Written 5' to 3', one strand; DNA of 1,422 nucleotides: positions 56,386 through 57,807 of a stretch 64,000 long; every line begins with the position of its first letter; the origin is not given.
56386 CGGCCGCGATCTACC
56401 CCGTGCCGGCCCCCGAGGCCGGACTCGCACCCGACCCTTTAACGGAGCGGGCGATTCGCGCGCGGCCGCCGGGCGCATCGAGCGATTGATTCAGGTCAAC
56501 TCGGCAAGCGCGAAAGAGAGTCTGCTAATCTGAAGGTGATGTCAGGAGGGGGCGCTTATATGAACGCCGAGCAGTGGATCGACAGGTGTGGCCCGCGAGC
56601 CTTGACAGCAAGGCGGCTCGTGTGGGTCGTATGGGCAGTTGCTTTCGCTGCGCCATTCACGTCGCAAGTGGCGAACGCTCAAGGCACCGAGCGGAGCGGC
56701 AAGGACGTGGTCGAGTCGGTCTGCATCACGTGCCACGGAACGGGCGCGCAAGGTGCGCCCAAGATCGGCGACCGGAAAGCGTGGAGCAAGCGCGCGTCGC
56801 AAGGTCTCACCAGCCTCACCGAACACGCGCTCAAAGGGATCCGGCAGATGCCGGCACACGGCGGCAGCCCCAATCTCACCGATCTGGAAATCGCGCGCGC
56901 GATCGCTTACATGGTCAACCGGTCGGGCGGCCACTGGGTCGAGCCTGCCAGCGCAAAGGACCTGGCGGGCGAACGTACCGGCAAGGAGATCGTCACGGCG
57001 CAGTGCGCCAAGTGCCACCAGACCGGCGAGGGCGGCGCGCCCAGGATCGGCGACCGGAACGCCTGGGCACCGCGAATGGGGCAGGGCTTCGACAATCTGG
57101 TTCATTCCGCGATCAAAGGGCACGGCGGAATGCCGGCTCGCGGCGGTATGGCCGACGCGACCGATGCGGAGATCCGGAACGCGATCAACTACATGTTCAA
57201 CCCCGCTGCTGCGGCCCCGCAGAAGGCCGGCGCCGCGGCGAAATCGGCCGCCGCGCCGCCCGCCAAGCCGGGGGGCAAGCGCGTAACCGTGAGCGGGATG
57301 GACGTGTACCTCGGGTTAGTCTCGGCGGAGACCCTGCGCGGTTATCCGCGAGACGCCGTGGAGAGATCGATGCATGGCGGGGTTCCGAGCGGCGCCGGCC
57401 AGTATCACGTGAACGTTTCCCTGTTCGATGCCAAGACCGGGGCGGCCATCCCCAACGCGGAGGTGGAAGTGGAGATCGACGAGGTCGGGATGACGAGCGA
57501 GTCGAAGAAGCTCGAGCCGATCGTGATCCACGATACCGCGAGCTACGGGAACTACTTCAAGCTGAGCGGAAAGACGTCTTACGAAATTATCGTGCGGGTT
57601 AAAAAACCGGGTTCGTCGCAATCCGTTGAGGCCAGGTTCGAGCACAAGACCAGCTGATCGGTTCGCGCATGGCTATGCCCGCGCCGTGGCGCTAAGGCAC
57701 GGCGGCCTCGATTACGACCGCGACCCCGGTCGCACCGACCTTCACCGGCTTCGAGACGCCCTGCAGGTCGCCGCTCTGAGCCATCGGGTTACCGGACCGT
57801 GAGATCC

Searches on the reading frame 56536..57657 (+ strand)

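Call 88: search_protein_families(library=pfam, proteins=[window:56536-57657:+], max_evalue=0.00001)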
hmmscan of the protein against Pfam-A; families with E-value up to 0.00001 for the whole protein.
window:56536-57657:+ (373 aa): 2 families
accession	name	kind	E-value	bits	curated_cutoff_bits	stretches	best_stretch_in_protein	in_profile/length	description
PF13442.11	Cytochrome_CBB3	-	5.8e-30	103.9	27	2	147-220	4-68/68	Cytochrome C oxidase, cbb3-type, subunit III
PF00034.26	Cytochrom_C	-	3.3e-15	57.6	21.3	1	55-128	4-88/90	Cytochrome c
